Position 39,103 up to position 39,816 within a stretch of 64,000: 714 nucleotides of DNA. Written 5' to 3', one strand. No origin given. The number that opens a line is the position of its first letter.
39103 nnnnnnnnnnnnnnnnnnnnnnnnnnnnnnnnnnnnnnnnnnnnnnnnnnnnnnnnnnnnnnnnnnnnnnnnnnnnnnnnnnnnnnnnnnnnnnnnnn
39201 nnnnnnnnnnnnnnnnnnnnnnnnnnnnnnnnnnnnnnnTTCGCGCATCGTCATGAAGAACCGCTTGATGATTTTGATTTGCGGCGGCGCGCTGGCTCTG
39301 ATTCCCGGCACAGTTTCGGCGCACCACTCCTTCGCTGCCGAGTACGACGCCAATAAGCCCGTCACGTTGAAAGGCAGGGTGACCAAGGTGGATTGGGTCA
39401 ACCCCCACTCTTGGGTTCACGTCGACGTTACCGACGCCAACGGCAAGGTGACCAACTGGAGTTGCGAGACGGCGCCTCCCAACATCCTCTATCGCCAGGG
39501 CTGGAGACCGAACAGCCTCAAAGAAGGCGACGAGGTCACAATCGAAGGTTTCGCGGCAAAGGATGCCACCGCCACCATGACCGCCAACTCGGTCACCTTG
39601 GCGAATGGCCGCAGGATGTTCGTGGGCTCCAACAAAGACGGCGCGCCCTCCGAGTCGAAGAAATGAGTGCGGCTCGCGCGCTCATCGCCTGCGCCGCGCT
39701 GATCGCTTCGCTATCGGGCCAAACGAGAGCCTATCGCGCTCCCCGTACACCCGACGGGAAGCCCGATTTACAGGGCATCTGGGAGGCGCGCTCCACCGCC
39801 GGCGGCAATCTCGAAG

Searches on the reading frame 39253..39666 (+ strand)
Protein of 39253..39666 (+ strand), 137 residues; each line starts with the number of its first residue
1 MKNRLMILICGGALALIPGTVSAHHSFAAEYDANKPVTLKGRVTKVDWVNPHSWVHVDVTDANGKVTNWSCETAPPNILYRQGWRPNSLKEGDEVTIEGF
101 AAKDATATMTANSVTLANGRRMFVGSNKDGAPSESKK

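Call 11: search_protein_families(library=pfam, proteins=[window:39253-39666:+], max_evalue=0.01)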
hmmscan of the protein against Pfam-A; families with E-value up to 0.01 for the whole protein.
window:39253-39666:+ (137 aa): 1 family
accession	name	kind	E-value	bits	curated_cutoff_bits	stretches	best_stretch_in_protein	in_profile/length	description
PF19649.4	DUF6152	-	2.3e-32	111.4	27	1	19-108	7-95/98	Family of unknown function (DUF6152)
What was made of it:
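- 39253..39666 (+): DUF6152: exported OB-fold protein with a predicted mature N-terminus of His-His. Pfam match at 2e-32 (call 11).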

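Call 12: search_protein_families(library=ncbifam, proteins=[window:39253-39666:+], max_evalue=0.01)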
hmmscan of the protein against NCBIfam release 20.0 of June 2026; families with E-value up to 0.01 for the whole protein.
window:39253-39666:+ (137 aa): 0 families

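Call 49: find_homologous_proteins(query=window:39253-39666:+, max_evalue=0.001)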
Query window:39253-39666:+ (137 aa): 1621 proteins with E <= 0.001 among 1653 candidates; the best 120 are listed.
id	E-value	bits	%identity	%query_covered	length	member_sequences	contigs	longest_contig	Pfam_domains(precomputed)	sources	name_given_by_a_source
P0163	5.7e-88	310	100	100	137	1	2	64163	PF19649.5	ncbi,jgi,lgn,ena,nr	ncbi:MAG TPA: DUF6152 family protein [Bryobacteraceae bacterium]|nr:DUF6152 family protein [Bryobact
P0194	1.2e-79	283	90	99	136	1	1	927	PF19649.5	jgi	jgi:hypothetical protein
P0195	4.4e-79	281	89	100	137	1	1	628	PF19649.5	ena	-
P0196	3.0e-71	256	82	100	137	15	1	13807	PF19649.5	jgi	jgi:hypothetical protein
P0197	9.0e-71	254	81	99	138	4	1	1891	PF19649.5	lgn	-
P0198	1.5e-69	250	80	100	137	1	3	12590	PF19649.5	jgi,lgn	jgi:hypothetical protein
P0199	7.5e-69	248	82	96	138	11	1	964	PF19649.5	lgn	-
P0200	3.4e-68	246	80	100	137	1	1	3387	PF19649.5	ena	-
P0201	3.8e-68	246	78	100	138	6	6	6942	PF19649.5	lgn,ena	-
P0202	3.9e-68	246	80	100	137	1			PF19649.5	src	-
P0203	4.4e-68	245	79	99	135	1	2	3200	PF19649.5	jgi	jgi:hypothetical protein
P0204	2.1e-67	243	80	100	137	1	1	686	PF19649.5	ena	-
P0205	2.8e-67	243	79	99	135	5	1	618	PF19649.5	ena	-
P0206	8.4e-67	241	81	94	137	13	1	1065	PF19649.5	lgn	-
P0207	1.3e-66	241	76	100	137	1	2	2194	PF19649.5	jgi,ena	-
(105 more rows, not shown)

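Call 57: predict_structure(alignment_id=A3)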
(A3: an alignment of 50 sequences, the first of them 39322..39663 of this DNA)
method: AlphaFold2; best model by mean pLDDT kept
length: 114 residues; sequences in the alignment: 50
mean_pLDDT: 85.1   pTM: 0.77
mean pLDDT of the five models: 85.1, 83.8, 83.3, 82.5, 73.5
residues with pLDDT >= 90: 73; 70-90: 24; 50-70: 5; < 50: 12
segments of 3 or more residues with pLDDT < 50: 1-4, 107-114
pLDDT, mean of each block of 10 residues (from residue 1): 62 94 91 94 95 90 92 94 91 92 58 38
secondary structure, 60 per line:
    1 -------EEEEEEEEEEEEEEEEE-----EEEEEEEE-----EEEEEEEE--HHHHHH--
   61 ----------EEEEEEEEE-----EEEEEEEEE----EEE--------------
elements in order: E8-24 E30-37 E43-50 H53-58 E71-79 E85-93 E98-100

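Call 59: fold_search(model_id=the predicted structure, library=pdb)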
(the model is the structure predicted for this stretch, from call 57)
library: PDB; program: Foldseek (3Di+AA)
matches with E <= 10: 910; with E <= 0.001: 1
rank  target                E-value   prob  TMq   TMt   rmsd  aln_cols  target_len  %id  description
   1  5zh4_B                5.7e-04  1.00  0.46  0.14   7.1       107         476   11  CRYSTAL STRUCTURE OF PfKRS WITH INHIBITOR CLADO-7 (released 2018-06-27)
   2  9dpl_B                1.3e-03  1.00  0.52  0.14   5.1        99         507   12  Human LysRS bound to cellular modified tRNA-Lys3 and AIMP2 (released 2025-03-12)
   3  3eiv_D                1.3e-03  1.00  0.55  0.61   3.5        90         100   14  Crystal Structure of Single-stranded DNA-binding protein from Streptomyces coelicolor (released 2009-09-08)
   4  8k9v_B                1.5e-03  1.00  0.51  0.15   5.1        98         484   13  Crystal structure of plasmodium LysRS complexing with ASP3026 derived LysRS inhibitor 3 (ADKI3) (released 2024-06-26)
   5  7f6w                  1.7e-03  1.00  0.49  0.13   6.3       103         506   16  Crystal structure of Saccharomyces cerevisiae lysyl-tRNA Synthetase (released 2022-02-16)
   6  1bbw                  1.8e-03  1.00  0.48  0.14   4.1        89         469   19  LYSYL-TRNA SYNTHETASE (LYSS) (released 2000-11-10)
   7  9slz_A                1.8e-03  1.00  0.49  0.13   5.3       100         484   15  Structure of Thermus thermophilus lysyl-tRNA synthetase complexed with wild-type E.coli tRNALys(mnm5s2UUU) and sulpham (released 2025-09-17)
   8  9dow_A                1.8e-03  1.00  0.51  0.14   5.3        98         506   12  h-LysRS bound to unmodified tRNA-Lys3 (Undocked State, AMP bound) (released 2025-03-12)
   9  4ycu_B                1.9e-03  1.00  0.50  0.14   5.3        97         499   13  Crystal structure of cladosporin in complex with human lysyl-tRNA synthetase (released 2015-06-10)
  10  4dpg_E                2.0e-03  1.00  0.52  0.14   5.2        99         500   12  Crystal Structure of Human LysRS: P38/AIMP2 Complex I (released 2013-02-13)
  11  6ka6_C                2.1e-03  1.00  0.50  0.14   5.1       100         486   13  Crystal structure of plasmodium lysyl-tRNA synthetase in complex with a cladosporin derivative 1 (released 2020-04-08)
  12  4h02_A                2.2e-03  1.00  0.49  0.15   6.7       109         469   11  Crystal structure of P. falciparum Lysyl-tRNA synthetase (released 2013-05-01)
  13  4ycv_D                2.3e-03  1.00  0.45  0.14   6.5       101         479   12  Crystal structure of cladosporin in complex with plasmodium lysyl-tRNA synthetase (released 2015-06-24)
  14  5yun_D                2.4e-03  1.00  0.42  0.46  12.9       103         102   10  Crystal structure of SSB complexed with myc (released 2018-10-10)
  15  6cqk_C                2.6e-03  1.00  0.54  0.68   4.0        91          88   13  Crystal Structure of mitochondrial single-stranded DNA binding proteins from S. cerevisiae, Rim1 (Form1) (released 2018-05-30)
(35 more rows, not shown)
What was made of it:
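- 39253..39666 (+): The AF2 model has pLDDT 85 and an OB-fold (calls 57, 59).
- On Histidine-brace copper proteins (LPMO, CopC, PmoB type): The model is an OB-fold, with best matches to SSB, PriB and the LysRS anticodon-binding domain (calls 57, 59).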

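Call 61: search_solved_structures(query=A3, max_evalue=10)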
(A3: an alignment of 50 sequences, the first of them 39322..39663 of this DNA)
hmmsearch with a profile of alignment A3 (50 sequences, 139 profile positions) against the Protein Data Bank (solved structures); distinct sequences matched with E-value up to 10: 2.
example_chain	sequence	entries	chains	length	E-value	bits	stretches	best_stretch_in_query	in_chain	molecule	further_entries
5ng5_E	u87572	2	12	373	0.8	12.7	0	86-127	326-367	Multidrug efflux pump subunit AcrA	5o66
2oqk_A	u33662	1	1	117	1.4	11.9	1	31-61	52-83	Putative translation initiation factor eIF-1A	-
